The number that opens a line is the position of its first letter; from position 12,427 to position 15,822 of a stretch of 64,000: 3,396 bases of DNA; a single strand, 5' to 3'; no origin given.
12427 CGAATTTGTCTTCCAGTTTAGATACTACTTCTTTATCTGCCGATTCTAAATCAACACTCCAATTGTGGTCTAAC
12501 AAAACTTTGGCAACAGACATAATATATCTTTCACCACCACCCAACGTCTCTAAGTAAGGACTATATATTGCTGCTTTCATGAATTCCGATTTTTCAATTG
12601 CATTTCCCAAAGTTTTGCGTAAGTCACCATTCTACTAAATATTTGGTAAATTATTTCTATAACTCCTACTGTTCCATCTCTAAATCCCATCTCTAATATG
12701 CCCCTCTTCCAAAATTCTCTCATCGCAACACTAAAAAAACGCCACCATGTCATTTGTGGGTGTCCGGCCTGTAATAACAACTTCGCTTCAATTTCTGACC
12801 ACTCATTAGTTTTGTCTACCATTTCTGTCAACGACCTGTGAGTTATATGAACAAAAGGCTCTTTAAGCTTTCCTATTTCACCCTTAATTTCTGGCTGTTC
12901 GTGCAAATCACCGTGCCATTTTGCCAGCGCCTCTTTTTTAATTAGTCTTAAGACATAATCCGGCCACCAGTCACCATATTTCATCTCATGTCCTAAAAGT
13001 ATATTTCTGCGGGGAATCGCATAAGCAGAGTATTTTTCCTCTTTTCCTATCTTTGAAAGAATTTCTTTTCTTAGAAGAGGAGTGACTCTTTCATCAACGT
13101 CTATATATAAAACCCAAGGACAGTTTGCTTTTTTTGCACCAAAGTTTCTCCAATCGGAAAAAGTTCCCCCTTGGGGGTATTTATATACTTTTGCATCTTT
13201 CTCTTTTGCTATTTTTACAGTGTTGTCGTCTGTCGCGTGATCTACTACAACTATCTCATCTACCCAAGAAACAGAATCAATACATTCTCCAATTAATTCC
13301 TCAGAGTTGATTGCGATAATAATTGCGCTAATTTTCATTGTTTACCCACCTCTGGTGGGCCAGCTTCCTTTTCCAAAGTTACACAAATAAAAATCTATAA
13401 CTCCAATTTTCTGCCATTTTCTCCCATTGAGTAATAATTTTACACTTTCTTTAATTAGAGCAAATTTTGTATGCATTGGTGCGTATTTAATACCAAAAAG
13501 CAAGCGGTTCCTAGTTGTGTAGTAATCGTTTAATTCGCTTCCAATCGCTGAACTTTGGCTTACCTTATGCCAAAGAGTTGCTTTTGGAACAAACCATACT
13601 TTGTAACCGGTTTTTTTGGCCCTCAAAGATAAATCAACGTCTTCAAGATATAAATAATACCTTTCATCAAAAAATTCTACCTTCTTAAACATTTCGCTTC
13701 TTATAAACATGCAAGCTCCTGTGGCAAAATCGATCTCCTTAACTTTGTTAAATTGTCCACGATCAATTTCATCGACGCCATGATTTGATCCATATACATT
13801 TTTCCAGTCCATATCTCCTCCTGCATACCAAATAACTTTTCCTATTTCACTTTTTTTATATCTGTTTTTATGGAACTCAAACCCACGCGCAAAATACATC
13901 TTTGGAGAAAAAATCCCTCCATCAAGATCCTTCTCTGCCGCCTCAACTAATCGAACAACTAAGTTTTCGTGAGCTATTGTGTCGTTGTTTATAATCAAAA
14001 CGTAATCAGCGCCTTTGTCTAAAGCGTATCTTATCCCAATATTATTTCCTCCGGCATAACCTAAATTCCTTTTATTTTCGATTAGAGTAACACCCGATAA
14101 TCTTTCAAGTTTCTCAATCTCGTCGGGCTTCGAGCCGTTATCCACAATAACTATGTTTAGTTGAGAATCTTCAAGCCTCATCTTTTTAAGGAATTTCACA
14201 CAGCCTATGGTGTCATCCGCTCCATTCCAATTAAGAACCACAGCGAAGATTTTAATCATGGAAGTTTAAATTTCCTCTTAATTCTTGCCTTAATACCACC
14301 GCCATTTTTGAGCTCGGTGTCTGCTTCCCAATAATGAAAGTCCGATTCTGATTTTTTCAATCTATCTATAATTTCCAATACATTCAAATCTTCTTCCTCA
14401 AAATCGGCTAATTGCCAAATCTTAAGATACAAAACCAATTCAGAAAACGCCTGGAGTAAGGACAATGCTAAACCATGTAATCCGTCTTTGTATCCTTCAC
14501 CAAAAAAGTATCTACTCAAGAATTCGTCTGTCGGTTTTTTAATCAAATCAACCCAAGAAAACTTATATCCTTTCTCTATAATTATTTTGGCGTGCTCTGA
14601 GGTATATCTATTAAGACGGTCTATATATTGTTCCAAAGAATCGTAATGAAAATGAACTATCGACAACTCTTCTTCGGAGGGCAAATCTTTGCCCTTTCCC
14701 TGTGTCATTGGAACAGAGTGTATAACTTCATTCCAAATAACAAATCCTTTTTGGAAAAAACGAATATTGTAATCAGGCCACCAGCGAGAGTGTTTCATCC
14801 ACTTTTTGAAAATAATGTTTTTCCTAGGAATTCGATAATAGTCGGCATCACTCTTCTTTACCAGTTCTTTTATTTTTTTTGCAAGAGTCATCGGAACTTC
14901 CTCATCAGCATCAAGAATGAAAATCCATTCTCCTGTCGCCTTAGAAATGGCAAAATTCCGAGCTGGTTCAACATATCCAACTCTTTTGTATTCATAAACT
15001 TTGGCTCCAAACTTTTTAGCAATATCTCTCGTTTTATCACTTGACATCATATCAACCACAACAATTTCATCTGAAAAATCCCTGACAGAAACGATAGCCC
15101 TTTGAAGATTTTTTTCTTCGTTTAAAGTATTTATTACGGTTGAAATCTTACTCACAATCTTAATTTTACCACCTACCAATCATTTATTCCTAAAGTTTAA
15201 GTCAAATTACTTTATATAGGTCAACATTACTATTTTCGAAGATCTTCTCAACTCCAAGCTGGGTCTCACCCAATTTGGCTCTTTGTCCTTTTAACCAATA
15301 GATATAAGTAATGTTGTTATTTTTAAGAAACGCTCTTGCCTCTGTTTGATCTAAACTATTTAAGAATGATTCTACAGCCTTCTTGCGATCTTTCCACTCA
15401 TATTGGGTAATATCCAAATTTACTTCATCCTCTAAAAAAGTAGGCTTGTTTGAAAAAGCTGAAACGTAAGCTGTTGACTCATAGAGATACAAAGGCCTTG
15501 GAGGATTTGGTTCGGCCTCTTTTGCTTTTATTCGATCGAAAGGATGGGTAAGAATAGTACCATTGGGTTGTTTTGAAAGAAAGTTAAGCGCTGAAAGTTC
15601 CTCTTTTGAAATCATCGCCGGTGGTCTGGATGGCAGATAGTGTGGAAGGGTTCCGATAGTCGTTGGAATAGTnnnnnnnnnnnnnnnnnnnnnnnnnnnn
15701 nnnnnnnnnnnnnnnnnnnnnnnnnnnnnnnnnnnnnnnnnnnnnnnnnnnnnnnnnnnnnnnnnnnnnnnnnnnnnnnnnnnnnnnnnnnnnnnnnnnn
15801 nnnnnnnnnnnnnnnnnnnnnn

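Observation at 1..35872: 35-kb glycosylation locus with about 13 GT-C membrane glycosyltransferases, 8 GT2 (3 Dpm1-like lipid-sugar synthases), a Wzx flippase and an rmlABCD operon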

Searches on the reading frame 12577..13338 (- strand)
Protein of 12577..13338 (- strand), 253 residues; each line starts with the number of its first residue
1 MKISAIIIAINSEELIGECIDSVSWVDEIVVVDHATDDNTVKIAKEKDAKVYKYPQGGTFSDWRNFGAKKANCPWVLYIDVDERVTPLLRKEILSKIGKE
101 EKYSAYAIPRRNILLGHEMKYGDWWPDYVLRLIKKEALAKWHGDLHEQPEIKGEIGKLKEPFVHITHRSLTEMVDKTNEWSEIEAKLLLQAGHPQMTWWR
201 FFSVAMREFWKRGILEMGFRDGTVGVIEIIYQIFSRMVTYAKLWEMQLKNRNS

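Call 8: search_protein_families(library=pfam, proteins=[window:12577-13338:-], max_evalue=0.01)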
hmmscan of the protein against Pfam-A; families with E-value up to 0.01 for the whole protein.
window:12577-13338:- (253 aa): 2 families
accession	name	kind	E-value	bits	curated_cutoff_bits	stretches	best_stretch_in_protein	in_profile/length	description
PF00535.33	Glycos_transf_2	-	2.8e-15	57.1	23.3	1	4-121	1-128/168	Glycosyl transferase family 2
PF13704.12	Glyco_tranf_2_4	-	0.00028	21.7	27.5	1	19-83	10-82/98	Glycosyl transferase family 2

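Call 33: search_protein_families(library=ncbifam, proteins=[window:12577-13338:-], max_evalue=0.00001)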
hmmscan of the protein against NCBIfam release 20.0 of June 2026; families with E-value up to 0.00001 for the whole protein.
window:12577-13338:- (253 aa): 2 families
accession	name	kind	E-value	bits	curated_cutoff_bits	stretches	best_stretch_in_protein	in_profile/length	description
TIGR04283.1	glyco_like_mftF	equivalog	7.1e-09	35.6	182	1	3-104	1-103/221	TIGR04283 family arsenosugar biosynthesis glycosyltransferase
TIGR04195.1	S_glycosyl_SunS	equivalog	1.9e-07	30.3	350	1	3-84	59-143/421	SunS family peptide S-glycosyltransferase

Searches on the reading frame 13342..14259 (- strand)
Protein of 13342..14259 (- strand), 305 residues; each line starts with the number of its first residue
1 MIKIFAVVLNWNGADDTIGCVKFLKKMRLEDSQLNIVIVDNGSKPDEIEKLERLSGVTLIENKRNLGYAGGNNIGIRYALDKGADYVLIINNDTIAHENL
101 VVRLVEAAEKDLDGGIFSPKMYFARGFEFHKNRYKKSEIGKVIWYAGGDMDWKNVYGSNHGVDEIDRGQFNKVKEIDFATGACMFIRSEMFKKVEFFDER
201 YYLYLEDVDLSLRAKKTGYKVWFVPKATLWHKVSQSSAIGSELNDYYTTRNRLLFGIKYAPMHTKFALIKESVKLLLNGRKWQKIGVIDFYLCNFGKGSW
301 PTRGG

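Call 8: search_protein_families(library=pfam, proteins=[window:13342-14259:-], max_evalue=0.01)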
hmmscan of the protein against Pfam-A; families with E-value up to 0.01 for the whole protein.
window:13342-14259:- (305 aa): 4 families
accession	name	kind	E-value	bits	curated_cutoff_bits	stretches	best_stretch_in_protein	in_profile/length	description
PF00535.33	Glycos_transf_2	-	1.1e-15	58.4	23.3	1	8-193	4-166/168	Glycosyl transferase family 2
PF13641.12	Glyco_tranf_2_3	-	2.5e-10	41.2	27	1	41-234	38-214/230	Glycosyltransferase like family 2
PF13632.12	Glyco_trans_2_3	-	7e-09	36.2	27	1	167-260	60-145/198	Glycosyl transferase family group 2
PF13506.12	Glyco_transf_21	-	0.0082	16.1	21.7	0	172-235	95-158/174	Glycosyl transferase family 21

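Call 33: search_protein_families(library=ncbifam, proteins=[window:13342-14259:-], max_evalue=0.00001)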
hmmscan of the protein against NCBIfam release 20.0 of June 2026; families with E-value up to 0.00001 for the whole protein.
window:13342-14259:- (305 aa): 7 families
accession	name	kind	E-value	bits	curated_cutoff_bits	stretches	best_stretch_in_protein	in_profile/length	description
TIGR01556.1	rhamnosyltran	subfamily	2.1e-21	76.4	200.55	2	29-110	17-100/281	rhamnosyltransferase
NF041875.1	EPS_EpsD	equivalog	7.7e-14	51.8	370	1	163-237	141-212/325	exopolysaccharide biosynthesis glycosyltransferase EpsD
TIGR03965.1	mycofact_glyco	equivalog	2.1e-08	33.5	280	0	177-232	227-281/467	mycofactocin biosynthesis glycosyltransferase MftF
NF050113.1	gal_furan_GlfT1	equivalog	2.7e-08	33.5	330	1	33-110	28-107/290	galactofuranosyltransferase GlfT1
TIGR03937.1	PgaC_IcaA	equivalog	5.6e-08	32.1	422.3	0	7-111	50-153/407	poly-beta-1,6-N-acetyl-D-glucosamine synthase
TIGR04283.1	glyco_like_mftF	equivalog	1.5e-07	31.2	182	0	183-222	140-176/221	TIGR04283 family arsenosugar biosynthesis glycosyltransferase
NF038299.1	EPS_HpsN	equivalog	1.9e-07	30.4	425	1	172-232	158-221/317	hormogonium polysaccharide biosynthesis glycosyltransferase HpsN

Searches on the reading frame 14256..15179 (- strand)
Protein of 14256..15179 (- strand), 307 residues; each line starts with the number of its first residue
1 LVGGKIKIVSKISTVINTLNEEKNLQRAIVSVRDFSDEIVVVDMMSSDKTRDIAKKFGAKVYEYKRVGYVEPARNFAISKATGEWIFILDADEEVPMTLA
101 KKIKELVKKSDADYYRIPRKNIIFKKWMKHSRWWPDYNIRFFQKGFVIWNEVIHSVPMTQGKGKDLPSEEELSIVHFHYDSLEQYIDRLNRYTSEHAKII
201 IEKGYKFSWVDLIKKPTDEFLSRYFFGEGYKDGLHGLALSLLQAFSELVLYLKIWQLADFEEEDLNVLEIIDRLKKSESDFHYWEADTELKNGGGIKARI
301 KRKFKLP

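Call 8: search_protein_families(library=pfam, proteins=[window:14256-15179:-], max_evalue=0.01)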
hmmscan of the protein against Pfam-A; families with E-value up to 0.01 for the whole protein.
window:14256-15179:- (307 aa): 3 families
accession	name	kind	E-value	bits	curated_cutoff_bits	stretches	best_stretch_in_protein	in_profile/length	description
PF00535.33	Glycos_transf_2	-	2.6e-21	76.7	23.3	1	13-143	1-139/168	Glycosyl transferase family 2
PF13704.12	Glyco_tranf_2_4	-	0.0034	18.3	27.5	0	20-93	2-82/98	Glycosyl transferase family 2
PF10111.15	Glyco_tranf_2_2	-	0.0065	16.4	27.3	0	14-95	2-94/276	Glycosyltransferase like family 2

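Call 33: search_protein_families(library=ncbifam, proteins=[window:14256-15179:-], max_evalue=0.00001)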
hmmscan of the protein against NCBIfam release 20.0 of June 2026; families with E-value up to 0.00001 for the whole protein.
window:14256-15179:- (307 aa): 8 families
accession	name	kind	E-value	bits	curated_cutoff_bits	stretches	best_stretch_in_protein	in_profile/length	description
TIGR04283.1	glyco_like_mftF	equivalog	4.6e-14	52.5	182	1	12-115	1-105/221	TIGR04283 family arsenosugar biosynthesis glycosyltransferase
TIGR04195.1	S_glycosyl_SunS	equivalog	4.1e-10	39.1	350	1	12-109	59-157/421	SunS family peptide S-glycosyltransferase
NF050050.1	ProtGlycPglI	equivalog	2.8e-09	36.8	500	1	10-119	2-117/306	GalNAc(5)-diNAcBac-PP-undecaprenol beta-1,3-glucosyltransferase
NF010496.0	PRK13915.1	equivalog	5.9e-09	35.4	262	1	7-67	28-94/307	glucosyl-3-phosphoglycerate synthase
NF007482.0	PRK10073.1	equivalog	9.2e-08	31.4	423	1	10-114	6-117/334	glycosyltransferase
NF041391.1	DPhHxTase_Halo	equivalog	1.1e-07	31.1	375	1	18-108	3-94/213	dolichyl-phosphate hexose transferase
TIGR04182.1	glyco_TIGR04182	equivalog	1.4e-07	31.2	325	1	12-112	2-102/293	S-layer glycoprotein N-glycosyltransferase AglJ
NF047683.1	TeichurnBiosyTuaG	equivalog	2.2e-06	27.5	400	1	10-110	6-115/252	teichuronic acid biosynthesis protein TuaG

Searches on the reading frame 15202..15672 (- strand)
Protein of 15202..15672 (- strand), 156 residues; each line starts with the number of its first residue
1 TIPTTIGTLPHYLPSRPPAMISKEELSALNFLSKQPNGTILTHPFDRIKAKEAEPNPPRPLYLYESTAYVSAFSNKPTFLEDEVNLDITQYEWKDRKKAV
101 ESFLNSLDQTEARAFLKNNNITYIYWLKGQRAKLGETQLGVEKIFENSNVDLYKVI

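Call 66: search_solved_structures(query=A5, max_evalue=10, show_alignments=3)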
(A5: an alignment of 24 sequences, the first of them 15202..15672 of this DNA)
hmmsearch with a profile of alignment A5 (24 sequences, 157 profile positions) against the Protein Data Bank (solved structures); distinct sequences matched with E-value up to 10: 0.
